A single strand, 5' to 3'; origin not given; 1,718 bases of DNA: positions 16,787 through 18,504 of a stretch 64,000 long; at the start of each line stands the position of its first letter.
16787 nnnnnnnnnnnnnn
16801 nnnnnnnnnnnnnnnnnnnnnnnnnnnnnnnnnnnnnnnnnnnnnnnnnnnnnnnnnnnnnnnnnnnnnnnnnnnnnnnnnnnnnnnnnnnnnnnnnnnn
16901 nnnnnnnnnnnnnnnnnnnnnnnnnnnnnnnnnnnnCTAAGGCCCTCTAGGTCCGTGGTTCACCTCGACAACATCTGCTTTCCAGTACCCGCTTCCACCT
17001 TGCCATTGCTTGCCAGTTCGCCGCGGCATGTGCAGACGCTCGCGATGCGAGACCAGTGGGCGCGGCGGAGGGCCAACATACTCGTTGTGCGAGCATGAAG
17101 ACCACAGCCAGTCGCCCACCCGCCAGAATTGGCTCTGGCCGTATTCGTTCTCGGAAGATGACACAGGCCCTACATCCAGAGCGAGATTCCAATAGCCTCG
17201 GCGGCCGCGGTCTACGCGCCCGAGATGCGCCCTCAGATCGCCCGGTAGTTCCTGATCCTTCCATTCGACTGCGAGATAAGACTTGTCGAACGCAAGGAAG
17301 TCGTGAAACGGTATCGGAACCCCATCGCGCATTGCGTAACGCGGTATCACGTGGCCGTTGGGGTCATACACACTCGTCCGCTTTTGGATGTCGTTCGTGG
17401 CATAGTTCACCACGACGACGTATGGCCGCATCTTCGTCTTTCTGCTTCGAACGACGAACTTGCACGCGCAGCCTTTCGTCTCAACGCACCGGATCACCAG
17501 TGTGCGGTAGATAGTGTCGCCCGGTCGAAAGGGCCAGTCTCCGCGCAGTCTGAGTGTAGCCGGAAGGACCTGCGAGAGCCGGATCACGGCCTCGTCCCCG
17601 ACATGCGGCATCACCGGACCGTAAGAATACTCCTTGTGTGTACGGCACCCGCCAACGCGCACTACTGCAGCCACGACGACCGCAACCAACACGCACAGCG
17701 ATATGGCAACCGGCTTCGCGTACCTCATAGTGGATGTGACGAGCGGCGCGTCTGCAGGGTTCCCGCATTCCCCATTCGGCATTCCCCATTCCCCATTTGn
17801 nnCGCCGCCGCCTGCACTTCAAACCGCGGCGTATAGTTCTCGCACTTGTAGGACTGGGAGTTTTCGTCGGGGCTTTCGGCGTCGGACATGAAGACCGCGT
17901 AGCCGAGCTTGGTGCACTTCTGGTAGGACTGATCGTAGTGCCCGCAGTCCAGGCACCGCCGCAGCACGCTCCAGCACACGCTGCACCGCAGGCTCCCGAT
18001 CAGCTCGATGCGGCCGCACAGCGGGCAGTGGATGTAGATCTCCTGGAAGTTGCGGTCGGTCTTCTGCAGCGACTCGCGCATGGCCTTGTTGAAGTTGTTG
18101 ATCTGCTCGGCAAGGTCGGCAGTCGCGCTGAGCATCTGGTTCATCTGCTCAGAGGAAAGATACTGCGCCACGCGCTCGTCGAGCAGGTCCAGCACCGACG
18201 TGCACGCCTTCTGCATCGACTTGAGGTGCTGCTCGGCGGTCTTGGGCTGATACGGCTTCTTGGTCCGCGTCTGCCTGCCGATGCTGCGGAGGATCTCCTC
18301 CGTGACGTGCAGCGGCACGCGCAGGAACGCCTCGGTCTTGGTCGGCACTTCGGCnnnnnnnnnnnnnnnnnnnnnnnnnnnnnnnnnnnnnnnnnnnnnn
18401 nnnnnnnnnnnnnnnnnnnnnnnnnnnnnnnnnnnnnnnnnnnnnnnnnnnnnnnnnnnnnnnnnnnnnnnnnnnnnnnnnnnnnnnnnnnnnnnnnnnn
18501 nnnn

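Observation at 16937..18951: Orphan ParB-fold (GERRxRA) protein with a C-terminal double zinc ribbon, in a two-gene unit with an unknown membrane protein next to comEC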

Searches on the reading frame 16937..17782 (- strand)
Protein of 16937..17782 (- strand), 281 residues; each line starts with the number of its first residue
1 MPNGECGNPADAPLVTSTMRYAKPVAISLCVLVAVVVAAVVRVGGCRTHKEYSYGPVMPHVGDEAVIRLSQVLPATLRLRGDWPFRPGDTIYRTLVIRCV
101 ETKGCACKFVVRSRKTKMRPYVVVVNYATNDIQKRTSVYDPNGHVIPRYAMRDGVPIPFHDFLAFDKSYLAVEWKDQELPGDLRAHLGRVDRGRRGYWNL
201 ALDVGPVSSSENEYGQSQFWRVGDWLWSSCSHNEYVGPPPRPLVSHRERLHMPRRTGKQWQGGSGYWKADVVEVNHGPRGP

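Call 3: search_protein_families(library=pfam, proteins=[window:16937-17782:-], max_evalue=1)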
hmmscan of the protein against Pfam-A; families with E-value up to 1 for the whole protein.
window:16937-17782:- (281 aa): 0 families

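Call 4: search_protein_families(library=ncbifam, proteins=[window:16937-17782:-], max_evalue=1)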
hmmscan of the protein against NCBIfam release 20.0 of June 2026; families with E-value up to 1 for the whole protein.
window:16937-17782:- (281 aa): 0 families

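Call 10: find_homologous_proteins(query=window:16937-17782:-)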
Query window:16937-17782:- (281 aa): 2 proteins with E <= 0.001 among 2503 candidates.
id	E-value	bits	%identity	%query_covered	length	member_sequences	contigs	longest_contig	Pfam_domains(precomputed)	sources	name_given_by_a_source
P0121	1.6e-182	623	100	94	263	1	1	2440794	-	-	-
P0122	1.5e-30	124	35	77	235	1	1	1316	-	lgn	-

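Call 75: search_protein_families(library=pfam, max_evalue=0.01, proteins=[window:16937-17728:-])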
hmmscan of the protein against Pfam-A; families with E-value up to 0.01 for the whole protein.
window:16937-17728:- (263 aa): 0 families

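Call 78: search_protein_families(library=padloc, proteins=[window:16937-17728:-], max_evalue=0.01)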
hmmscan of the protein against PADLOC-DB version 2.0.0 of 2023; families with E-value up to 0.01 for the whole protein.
window:16937-17728:- (263 aa): 0 families

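Call 80: search_protein_families(library=phrogs, proteins=[window:16937-17728:-], max_evalue=0.01)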
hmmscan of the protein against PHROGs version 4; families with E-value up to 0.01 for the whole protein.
window:16937-17728:- (263 aa): 0 families

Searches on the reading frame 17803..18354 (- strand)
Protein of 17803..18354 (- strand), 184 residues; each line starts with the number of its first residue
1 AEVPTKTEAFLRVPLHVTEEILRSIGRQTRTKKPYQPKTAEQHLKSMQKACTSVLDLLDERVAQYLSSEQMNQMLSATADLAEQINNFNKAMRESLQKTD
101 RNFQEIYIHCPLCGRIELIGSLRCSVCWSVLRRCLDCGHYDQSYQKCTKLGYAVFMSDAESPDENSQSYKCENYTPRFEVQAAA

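Call 22: search_protein_representatives(protein=window:17803-18354:-)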
Query: 184 residues. Proteins with E-value up to 0.001 (for the whole library): 31; up to 1e-10: 16; up to 1e-30: 8. The best 31 are listed.
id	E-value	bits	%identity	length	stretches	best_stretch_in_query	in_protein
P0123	5.8e-70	251.1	58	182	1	3-184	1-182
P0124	1.7e-64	233.3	53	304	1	3-181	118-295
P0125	1.8e-55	203.9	48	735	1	3-183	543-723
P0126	7.6e-54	198.6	48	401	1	3-179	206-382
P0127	9.0e-50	185.3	46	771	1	3-182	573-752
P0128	2.5e-46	174.1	45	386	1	3-180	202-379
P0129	4.4e-31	124.5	42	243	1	3-163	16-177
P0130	7.8e-31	123.7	49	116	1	71-181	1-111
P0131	1.4e-29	119.7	47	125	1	62-182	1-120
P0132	3.0e-27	112.0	29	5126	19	20-119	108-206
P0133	3.5e-25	105.3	50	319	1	3-107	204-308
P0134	1.2e-21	93.8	51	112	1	83-162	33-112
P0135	4.8e-16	75.6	51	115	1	117-183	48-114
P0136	1.6e-14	70.6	75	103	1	16-63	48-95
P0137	1.0e-12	64.7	67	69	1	92-133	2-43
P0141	2.8e-08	50.3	40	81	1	106-178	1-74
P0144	1.4e-06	44.8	36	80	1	106-179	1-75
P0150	2.7e-05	40.6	32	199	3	107-158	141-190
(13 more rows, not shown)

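Call 23: search_protein_families(library=pfam, proteins=[P0125, P0127, P0124, P0126, P0128, P0129, P0133, P0141, P0150, P0144], max_evalue=0.01)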
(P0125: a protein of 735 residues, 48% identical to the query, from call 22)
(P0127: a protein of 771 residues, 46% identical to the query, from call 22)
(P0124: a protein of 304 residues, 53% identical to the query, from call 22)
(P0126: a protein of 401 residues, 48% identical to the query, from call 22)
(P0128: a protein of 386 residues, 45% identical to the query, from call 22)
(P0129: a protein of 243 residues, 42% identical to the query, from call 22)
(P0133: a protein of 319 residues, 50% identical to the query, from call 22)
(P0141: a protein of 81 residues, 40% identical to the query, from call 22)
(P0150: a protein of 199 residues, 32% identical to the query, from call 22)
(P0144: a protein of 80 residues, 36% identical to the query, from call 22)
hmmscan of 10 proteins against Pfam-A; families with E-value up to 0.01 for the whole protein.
P0125 (735 aa): 2 families
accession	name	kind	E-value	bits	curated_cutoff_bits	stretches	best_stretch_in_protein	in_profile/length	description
PF02195.25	ParB_N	-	1.8e-32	111.7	26.3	1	341-435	3-95/95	ParB N-terminal domain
PF17762.8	HTH_ParB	-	4.1e-14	53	22.6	1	437-537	1-97/102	ParB HTH domain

P0127 (771 aa): 3 families
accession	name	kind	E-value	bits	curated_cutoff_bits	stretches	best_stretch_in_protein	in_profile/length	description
PF02195.25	ParB_N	-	8.9e-31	106.2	26.3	1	365-460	4-95/95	ParB N-terminal domain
PF17762.8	HTH_ParB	-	5.3e-09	36.6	22.6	1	462-568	1-98/102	ParB HTH domain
PF13384.12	HTH_23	-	0.0012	19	24.6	1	465-498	3-36/50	Homeodomain-like domain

P0124 (304 aa): 2 families
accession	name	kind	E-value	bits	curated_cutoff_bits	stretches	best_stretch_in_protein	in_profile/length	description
PF17762.8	HTH_ParB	-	8.3e-12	45.6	22.6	1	12-116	3-101/102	ParB HTH domain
PF18024.7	HTH_50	-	0.00015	21.8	27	0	21-46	17-42/50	Helix-turn-helix domain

P0126 (401 aa): 5 families
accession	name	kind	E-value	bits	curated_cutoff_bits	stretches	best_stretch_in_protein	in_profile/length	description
PF02195.25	ParB_N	-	3.9e-33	113.8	26.3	1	3-97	3-95/95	ParB N-terminal domain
PF17762.8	HTH_ParB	-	4.3e-16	59.4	22.6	1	99-204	1-101/102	ParB HTH domain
PF13384.12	HTH_23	-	0.0019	18.4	24.6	1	104-138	5-39/50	Homeodomain-like domain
PF02042.20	RWP-RK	-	0.0051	17.1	29.3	0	117-136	13-32/49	RWP-RK domain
PF18024.7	HTH_50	-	0.0072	16.4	27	0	98-133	5-40/50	Helix-turn-helix domain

P0128 (386 aa): 7 families
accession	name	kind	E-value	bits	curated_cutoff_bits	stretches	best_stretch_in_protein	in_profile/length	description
PF02195.25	ParB_N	-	1.6e-32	111.9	26.3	1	2-92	4-95/95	ParB N-terminal domain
PF17762.8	HTH_ParB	-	4.5e-15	56.1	22.6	1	94-200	1-101/102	ParB HTH domain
PF08535.16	KorB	-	0.00048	20.5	22.3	0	112-145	4-37/89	KorB domain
PF13384.12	HTH_23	-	0.0011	19.1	24.6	1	96-131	2-37/50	Homeodomain-like domain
PF00376.29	MerR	-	0.0049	17.1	28.2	0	116-134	4-22/38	MerR family regulatory protein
PF20432.4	Xre-like-HTH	-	0.006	17.3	25.8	0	112-132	24-45/63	Antitoxin Xre-like helix-turn-helix domain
PF04218.19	CENP-B_N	-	0.0085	16.2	21.2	0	93-130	4-41/53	CENP-B N-terminal DNA-binding domain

P0129 (243 aa): 0 families

P0133 (319 aa): 3 families
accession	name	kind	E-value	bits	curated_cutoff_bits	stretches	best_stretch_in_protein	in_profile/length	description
PF02195.25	ParB_N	-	5.1e-34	116.6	26.3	1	4-95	4-95/95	ParB N-terminal domain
PF17762.8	HTH_ParB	-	9e-15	55.1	22.6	1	97-202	1-101/102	ParB HTH domain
PF13384.12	HTH_23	-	0.0018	18.5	24.6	1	101-136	4-39/50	Homeodomain-like domain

P0141 (81 aa): 0 families

P0150 (199 aa): 11 families
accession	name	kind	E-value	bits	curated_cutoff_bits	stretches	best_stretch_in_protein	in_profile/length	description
PF13240.11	Zn_Ribbon_1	-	2.5e-13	49.8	25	3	84-104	2-22/23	zinc-ribbon domain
PF00641.23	Zn_ribbon_RanBP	-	4.2e-10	39.2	27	2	22-43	6-27/30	Zn-finger in Ran binding protein and others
PF12773.13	DZR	-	2.2e-09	37.8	27.3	1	84-162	1-45/45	Double zinc ribbon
PF13248.11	Zn_ribbon_3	-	1.7e-07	30.9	27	0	141-165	2-26/26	zinc-ribbon domain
PF21349.2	RUBY_RBDX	-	5.6e-06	26.1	26.5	0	83-91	18-26/30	Rubrerythrin, rubredoxin-like domain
PF18912.6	DZR_2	-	6.5e-06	26.3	27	0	22-46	9-34/56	Double zinc ribbon domain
PF21344.3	Zn_ribbon_LysW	-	1.2e-05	25.2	27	0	157-169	2-14/46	Alpha-aminoadipate carrier protein LysW-like, globular domain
PF24463.1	DUF7577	-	3.7e-05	23.7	28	0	23-45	5-27/27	Domain of unknown function (DUF7577)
PF07282.18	Cas12f1-like_TNB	-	0.00021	21.8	26.3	0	125-164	14-49/60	Cas12f1-like, TNB domain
PF24623.2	Phage_zn_bind_8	-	0.00042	20.4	24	0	82-89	12-19/57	Putative DNA-binding phage zinc finger domain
PF23451.1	Zn_ribbon_PaaD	-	0.0062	16.6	27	0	77-93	10-26/53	PaaD zinc beta ribbon domain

P0144 (80 aa): 0 families

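Call 36: find_homologous_proteins(query=P0128, region=200-386)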
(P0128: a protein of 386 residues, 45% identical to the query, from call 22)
Query P0128, residues 200-386 (187 aa): 77 proteins with E <= 0.001 among 687 candidates.
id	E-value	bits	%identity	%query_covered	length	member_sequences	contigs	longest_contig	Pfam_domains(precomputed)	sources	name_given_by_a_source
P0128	1.0e-120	418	100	100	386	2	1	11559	PF17762.9,PF02195.27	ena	-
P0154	9.6e-104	363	84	99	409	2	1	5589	PF17762.9,PF02195.27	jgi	-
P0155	6.3e-93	327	77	97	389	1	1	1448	PF13384.13,PF17762.9,PF02195.27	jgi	jgi:ParB family transcriptional regulator, chromosome partitioning protein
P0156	1.2e-92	327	77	98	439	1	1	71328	PF17762.9,PF02195.27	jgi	jgi:ParB family transcriptional regulator, chromosome partitioning protein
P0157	1.3e-92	326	78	96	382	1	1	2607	PF17762.9,PF02195.27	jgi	jgi:ParB family transcriptional regulator, chromosome partitioning protein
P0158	2.7e-92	325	76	98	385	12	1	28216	PF17762.9,PF02195.27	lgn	-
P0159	8.1e-92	324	74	98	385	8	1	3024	PF17762.9,PF02195.27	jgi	jgi:ParB family chromosome partitioning protein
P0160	2.8e-91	322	76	98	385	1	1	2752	PF17762.9,PF02195.27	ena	-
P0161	4.9e-91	321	76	98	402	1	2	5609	PF17762.9,PF02195.27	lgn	-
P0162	1.6e-90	320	74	98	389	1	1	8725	PF17762.9,PF02195.27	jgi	jgi:ParB family chromosome partitioning protein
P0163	2.1e-90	319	75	98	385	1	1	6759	PF22746.2,PF17762.9,PF02195.27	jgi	jgi:ParB family chromosome partitioning protein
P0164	7.7e-90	317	74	99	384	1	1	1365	PF17762.9,PF02195.27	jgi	jgi:ParB family transcriptional regulator, chromosome partitioning protein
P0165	8.6e-90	317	74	98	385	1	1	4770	PF17762.9,PF02195.27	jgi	jgi:ParB family chromosome partitioning protein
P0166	2.8e-89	316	72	99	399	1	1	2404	PF13384.13,PF17762.9,PF02195.27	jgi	jgi:ParB family transcriptional regulator, chromosome partitioning protein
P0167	2.9e-89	316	74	98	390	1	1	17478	PF17762.9,PF04218.20,PF02195.27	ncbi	-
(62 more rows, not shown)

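Call 80: search_protein_families(library=phrogs, proteins=[window:17803-18354:-], max_evalue=0.01)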
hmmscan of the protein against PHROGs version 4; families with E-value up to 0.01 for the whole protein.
window:17803-18354:- (184 aa): 0 families
